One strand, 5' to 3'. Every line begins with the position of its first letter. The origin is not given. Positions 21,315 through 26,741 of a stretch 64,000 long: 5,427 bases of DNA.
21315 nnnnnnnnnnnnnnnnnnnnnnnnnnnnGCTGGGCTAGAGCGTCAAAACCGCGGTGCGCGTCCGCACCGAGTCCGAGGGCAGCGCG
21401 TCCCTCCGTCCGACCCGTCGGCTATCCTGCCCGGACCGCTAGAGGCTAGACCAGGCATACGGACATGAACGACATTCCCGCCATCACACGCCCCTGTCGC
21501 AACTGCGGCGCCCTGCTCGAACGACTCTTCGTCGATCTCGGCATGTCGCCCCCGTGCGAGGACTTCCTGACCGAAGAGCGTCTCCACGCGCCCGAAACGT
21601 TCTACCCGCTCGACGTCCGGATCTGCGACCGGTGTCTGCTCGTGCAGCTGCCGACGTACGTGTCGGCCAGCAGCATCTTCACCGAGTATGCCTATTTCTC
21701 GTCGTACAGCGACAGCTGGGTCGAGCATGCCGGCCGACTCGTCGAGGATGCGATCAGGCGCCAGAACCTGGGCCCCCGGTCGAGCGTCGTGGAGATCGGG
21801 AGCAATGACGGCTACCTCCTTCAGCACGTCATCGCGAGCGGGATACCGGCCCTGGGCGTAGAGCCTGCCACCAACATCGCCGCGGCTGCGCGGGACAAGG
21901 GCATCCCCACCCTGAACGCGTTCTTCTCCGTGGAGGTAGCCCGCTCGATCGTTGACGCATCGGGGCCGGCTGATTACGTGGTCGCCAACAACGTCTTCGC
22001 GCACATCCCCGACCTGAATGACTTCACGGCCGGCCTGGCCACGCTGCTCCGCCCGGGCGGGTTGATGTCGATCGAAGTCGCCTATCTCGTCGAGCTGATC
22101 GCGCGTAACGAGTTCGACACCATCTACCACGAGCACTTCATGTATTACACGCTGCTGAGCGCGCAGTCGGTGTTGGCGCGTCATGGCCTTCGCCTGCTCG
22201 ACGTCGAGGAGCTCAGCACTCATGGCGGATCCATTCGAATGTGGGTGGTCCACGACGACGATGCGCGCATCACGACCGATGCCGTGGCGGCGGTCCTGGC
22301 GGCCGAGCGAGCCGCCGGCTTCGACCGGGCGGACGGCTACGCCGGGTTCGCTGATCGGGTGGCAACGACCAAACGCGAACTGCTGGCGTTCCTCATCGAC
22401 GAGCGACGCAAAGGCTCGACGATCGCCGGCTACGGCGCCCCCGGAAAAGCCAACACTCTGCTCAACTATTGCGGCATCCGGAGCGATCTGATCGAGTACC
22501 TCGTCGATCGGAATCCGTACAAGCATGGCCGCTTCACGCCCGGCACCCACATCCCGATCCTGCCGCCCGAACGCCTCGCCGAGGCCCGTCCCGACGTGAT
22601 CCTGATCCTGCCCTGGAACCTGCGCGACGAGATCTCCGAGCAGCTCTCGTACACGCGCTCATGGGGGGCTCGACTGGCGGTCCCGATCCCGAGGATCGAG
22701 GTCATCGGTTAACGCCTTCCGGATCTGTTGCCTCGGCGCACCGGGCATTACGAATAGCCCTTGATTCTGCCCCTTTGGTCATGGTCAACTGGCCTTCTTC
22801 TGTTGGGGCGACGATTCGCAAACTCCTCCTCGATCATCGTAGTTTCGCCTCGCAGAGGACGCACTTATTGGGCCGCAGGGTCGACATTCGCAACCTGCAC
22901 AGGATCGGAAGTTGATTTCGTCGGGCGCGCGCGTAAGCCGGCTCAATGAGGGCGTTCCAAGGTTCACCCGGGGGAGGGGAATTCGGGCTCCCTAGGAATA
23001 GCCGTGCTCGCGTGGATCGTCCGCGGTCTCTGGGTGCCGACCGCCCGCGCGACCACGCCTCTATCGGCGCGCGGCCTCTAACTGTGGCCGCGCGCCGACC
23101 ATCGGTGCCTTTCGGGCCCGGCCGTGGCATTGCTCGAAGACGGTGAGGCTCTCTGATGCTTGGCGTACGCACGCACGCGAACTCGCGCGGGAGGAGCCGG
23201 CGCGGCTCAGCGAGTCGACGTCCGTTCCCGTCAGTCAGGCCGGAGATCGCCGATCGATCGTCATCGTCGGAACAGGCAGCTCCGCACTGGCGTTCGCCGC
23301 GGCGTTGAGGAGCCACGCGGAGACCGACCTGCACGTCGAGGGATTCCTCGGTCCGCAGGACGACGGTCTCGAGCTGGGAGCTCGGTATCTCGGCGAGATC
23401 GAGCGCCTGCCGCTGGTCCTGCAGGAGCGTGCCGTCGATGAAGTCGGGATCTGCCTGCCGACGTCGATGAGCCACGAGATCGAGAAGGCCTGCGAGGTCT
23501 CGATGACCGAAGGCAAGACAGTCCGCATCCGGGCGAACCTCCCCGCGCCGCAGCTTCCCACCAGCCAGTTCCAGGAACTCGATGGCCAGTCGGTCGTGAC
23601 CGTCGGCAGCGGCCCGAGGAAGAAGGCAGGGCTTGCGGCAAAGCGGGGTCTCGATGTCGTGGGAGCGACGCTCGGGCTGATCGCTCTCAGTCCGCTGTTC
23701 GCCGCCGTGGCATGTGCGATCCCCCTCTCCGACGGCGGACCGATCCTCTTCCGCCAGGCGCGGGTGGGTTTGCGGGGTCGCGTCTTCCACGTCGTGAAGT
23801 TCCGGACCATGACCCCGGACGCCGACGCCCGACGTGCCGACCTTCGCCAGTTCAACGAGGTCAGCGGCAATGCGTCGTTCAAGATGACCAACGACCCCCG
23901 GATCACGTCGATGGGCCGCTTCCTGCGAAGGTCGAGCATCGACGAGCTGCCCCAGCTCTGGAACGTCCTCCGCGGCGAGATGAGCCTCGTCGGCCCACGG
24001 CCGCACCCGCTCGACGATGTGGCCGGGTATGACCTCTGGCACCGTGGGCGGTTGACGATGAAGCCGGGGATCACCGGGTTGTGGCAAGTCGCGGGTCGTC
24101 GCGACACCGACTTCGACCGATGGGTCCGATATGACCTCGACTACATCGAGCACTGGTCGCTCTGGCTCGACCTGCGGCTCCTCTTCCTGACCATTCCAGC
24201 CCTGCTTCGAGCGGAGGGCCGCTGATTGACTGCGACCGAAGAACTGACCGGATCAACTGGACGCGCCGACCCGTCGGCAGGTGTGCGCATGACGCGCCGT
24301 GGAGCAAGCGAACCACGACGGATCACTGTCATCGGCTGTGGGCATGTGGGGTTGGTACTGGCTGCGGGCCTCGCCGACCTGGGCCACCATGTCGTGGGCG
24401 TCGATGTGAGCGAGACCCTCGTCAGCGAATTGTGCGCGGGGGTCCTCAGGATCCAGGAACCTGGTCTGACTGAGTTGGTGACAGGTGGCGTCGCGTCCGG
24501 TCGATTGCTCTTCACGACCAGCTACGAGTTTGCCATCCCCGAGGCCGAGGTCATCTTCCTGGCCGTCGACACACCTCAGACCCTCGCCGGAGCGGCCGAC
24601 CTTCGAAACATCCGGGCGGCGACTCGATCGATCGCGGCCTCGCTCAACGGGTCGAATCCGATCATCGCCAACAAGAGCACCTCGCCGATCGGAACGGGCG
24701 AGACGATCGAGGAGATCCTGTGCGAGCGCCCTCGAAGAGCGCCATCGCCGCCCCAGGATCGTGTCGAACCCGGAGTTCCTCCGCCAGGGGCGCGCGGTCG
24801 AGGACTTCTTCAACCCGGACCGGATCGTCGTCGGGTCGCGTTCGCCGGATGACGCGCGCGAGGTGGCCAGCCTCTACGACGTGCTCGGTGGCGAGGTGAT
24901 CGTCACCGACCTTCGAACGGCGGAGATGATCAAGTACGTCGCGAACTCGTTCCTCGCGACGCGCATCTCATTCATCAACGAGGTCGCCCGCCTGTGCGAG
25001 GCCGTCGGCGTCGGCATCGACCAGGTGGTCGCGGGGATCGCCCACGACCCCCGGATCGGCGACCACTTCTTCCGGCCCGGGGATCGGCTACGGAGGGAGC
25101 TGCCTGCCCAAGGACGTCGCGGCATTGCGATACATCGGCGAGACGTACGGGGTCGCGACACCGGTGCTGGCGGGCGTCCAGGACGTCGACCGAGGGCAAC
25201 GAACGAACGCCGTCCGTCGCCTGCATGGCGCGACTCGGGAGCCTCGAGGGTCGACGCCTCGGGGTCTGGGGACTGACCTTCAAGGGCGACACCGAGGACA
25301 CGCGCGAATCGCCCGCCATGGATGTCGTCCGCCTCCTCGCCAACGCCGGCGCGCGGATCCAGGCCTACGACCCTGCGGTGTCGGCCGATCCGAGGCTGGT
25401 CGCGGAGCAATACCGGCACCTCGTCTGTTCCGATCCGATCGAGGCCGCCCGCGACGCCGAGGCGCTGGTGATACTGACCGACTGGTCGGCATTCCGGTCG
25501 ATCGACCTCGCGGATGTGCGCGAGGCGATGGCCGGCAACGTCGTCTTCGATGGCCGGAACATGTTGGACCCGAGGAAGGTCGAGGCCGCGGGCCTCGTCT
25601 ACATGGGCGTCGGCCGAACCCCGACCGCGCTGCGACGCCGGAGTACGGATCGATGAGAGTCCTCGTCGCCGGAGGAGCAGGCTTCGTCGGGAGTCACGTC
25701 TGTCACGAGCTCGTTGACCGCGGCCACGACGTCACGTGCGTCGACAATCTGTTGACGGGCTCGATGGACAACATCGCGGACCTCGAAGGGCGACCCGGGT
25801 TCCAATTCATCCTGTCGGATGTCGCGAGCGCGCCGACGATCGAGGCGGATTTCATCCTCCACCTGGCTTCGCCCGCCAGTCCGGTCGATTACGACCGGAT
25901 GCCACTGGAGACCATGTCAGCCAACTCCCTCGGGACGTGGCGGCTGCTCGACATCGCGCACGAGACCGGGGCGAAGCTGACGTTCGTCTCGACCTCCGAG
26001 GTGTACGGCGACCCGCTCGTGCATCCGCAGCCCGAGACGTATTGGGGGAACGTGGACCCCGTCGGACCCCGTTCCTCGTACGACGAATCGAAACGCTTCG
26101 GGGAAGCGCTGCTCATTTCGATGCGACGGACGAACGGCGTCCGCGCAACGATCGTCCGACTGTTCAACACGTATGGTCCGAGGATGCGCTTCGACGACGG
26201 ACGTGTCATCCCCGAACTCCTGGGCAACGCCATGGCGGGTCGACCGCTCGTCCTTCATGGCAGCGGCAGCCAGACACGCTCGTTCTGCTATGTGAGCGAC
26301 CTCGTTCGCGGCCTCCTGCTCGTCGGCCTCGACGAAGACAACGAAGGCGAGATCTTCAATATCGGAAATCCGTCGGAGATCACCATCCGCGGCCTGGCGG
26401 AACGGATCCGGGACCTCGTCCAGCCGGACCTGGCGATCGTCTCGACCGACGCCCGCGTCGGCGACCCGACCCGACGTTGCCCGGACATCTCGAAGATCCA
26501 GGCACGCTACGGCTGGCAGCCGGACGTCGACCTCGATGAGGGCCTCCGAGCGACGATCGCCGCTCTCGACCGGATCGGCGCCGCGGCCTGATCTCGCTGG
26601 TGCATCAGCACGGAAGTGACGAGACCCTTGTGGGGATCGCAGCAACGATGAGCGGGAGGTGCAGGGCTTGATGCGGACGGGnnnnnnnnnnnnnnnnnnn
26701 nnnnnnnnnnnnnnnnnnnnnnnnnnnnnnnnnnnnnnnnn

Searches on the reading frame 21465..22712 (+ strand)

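Call 12: search_protein_families(library=ncbifam, proteins=[window:21465-22712:+], max_evalue=0.001)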
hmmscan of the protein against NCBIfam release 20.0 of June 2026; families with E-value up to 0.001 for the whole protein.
window:21465-22712:+ (415 aa): 1 family
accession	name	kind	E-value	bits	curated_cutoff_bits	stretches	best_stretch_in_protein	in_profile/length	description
NF045667.1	MTase_DVU1556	equivalog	3.2e-05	23.5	155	1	92-251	10-169/213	DVU_1556 family methyltransferase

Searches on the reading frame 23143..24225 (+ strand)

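Call 51: search_protein_families(library=pfam, proteins=[window:23143-24225:+], max_evalue=0.001)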
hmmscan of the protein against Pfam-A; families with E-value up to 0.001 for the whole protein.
window:23143-24225:+ (360 aa): 2 families
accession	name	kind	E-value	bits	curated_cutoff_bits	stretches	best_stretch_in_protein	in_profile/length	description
PF02397.22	Bac_transf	-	3e-67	226.1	27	1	167-355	1-178/179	Bacterial sugar transferase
PF13727.12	CoA_binding_3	-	0.0003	21.3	25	1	40-117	81-161/175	CoA-binding domain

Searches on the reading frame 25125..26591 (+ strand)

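Call 52: search_protein_families(library=pfam, proteins=[window:25125-26591:+], max_evalue=0.001)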
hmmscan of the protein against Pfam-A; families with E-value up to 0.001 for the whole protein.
window:25125-26591:+ (488 aa): 6 families
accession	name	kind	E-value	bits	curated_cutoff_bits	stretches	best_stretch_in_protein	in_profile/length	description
PF01370.27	Epimerase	-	5.4e-52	177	20.9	1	179-414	1-240/240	NAD dependent epimerase/dehydratase family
PF16363.11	GDP_Man_Dehyd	-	5.3e-44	151.5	27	1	180-476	1-331/332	GDP-mannose 4,6 dehydratase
PF04321.23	RmlD_sub_bind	-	1e-09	38.3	27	1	177-352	1-154/287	RmlD substrate binding domain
PF01073.25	3Beta_HSD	-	4.7e-09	36.1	22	1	180-391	1-219/280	3-beta hydroxysteroid dehydrogenase/isomerase family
PF07993.18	NAD_binding_4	-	1.4e-07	31.4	20.1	1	241-346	89-204/258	Male sterility protein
PF02719.21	Polysacc_synt_2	-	4e-05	23.4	20.2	0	313-446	132-266/293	Polysaccharide biosynthesis protein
